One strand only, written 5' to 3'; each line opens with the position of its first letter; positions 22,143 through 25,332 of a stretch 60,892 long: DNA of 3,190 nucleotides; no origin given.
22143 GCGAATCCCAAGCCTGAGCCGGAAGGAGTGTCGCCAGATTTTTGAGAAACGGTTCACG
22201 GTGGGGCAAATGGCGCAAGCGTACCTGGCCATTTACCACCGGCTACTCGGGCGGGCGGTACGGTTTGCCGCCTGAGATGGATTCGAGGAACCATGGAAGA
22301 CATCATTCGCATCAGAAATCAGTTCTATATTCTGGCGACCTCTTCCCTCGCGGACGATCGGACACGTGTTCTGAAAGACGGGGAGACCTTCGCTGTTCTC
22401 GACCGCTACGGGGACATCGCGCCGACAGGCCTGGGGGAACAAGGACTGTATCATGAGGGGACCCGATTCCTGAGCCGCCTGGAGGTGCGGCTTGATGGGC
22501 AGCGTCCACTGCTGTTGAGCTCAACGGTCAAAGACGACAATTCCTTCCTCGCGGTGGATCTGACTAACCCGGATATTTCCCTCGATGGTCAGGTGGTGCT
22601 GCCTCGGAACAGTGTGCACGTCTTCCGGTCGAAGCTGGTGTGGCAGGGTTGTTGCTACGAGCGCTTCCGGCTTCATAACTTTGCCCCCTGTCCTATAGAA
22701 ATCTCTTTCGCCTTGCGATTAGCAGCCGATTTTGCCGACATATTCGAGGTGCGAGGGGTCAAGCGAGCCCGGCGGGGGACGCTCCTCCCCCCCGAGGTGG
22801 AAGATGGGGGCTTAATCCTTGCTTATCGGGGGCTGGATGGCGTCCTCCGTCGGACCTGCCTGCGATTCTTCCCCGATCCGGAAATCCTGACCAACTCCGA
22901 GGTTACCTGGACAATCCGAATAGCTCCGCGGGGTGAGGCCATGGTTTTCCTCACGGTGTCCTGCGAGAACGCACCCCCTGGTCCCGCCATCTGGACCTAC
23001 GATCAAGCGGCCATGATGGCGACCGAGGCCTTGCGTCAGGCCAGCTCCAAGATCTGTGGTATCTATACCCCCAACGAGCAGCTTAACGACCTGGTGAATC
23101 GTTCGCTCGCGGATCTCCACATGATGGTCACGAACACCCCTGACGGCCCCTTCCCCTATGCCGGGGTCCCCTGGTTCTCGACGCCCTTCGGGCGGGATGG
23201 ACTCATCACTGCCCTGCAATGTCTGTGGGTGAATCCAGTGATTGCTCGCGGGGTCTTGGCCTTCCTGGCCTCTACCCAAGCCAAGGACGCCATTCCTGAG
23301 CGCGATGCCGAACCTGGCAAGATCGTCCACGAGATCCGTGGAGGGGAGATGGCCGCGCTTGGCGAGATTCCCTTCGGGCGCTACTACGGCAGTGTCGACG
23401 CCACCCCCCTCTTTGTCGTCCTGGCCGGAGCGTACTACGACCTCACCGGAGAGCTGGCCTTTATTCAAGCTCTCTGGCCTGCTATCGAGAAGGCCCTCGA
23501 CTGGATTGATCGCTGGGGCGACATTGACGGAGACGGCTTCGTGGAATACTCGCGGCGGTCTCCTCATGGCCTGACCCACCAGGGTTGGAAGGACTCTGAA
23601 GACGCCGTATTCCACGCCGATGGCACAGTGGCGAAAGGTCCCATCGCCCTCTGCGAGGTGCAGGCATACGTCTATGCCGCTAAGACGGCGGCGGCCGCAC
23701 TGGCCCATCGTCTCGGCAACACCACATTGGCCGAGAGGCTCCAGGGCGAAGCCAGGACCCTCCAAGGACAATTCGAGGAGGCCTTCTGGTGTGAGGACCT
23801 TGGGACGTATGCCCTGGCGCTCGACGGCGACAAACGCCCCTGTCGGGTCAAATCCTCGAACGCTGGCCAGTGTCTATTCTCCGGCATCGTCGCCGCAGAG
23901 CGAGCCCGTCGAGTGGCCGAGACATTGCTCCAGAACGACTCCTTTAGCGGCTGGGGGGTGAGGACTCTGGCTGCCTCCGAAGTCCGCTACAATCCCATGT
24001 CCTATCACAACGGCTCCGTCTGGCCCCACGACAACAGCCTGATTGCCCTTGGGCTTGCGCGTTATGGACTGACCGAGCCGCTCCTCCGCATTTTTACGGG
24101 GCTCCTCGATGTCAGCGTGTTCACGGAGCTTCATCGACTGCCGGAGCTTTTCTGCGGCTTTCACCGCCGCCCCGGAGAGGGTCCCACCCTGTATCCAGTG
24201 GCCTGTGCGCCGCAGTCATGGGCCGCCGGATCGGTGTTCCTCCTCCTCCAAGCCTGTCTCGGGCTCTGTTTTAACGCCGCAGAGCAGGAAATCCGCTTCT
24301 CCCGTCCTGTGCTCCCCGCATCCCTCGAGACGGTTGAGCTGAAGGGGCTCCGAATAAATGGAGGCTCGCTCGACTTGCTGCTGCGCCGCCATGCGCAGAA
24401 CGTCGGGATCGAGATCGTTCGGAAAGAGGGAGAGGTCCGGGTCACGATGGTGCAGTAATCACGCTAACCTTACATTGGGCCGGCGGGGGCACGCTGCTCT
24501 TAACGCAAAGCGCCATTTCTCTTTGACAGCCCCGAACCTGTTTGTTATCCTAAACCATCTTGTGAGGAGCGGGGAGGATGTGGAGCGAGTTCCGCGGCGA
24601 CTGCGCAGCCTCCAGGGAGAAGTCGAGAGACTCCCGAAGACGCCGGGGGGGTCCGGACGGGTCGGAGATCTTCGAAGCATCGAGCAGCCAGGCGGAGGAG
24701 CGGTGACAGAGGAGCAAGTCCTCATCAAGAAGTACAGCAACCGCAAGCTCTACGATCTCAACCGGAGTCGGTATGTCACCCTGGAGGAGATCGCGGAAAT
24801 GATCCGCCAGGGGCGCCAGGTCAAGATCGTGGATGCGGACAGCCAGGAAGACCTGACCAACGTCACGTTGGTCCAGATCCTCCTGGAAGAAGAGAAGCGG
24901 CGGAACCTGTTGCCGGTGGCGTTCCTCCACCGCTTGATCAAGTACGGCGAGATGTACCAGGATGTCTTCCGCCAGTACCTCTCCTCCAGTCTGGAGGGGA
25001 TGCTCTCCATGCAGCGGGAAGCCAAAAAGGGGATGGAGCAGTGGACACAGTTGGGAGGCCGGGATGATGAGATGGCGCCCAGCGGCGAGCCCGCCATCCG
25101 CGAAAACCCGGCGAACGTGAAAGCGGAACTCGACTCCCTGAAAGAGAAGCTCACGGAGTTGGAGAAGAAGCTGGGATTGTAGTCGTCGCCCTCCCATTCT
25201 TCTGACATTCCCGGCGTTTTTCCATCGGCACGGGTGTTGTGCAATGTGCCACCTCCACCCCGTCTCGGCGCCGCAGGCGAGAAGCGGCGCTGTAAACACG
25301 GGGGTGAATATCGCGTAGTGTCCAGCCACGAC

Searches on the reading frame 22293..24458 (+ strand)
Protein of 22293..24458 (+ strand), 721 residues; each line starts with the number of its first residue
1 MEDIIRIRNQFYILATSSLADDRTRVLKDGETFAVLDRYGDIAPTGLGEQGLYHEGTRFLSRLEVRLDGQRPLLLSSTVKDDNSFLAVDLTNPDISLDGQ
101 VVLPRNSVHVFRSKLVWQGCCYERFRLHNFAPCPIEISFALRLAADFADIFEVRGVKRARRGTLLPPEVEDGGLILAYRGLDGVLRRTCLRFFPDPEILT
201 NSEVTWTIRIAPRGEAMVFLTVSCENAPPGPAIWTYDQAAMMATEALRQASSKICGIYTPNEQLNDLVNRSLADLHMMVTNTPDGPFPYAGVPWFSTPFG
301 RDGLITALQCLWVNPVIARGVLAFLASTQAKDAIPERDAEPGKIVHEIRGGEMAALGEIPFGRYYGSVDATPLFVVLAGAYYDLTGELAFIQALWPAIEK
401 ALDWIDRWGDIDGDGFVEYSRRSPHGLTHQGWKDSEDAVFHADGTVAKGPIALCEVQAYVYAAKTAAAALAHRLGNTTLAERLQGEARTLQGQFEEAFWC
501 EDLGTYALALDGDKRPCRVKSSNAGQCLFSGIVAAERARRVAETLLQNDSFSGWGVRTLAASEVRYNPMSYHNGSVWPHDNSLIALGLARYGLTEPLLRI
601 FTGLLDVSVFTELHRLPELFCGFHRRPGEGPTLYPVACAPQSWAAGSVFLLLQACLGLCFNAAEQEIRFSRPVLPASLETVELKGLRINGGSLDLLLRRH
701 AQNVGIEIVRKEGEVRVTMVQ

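Call 24: search_protein_families(library=pfam, proteins=[window:22293-24458:+], max_evalue=0.00001)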
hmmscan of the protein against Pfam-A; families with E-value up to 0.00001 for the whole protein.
window:22293-24458:+ (721 aa): 3 families
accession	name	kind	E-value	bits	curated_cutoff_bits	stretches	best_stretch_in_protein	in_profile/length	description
PF14742.11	GDE_N_bis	-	4.9e-64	216.1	22.1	1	27-220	1-193/194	N-terminal domain of (some) glycogen debranching enzymes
PF22422.2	MGH1-like_GH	-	1.9e-23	84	27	1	307-597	13-317/356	Mannosylglycerate hydrolase MGH1-like glycoside hydrolase domain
PF06202.20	GDE_C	-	6.2e-07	29.1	21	0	285-581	15-300/367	Amylo-alpha-1,6-glucosidase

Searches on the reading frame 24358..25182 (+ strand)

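Call 24: search_protein_families(library=pfam, proteins=[window:24358-25182:+], max_evalue=0.00001)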
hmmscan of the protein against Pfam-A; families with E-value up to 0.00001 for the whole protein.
window:24358-25182:+ (274 aa): 1 family
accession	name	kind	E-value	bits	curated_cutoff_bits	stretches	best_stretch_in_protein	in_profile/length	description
PF07879.16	PHB_acc_N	-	2.1e-25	89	25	1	122-181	1-60/61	PHB/PHA accumulation regulator DNA-binding domain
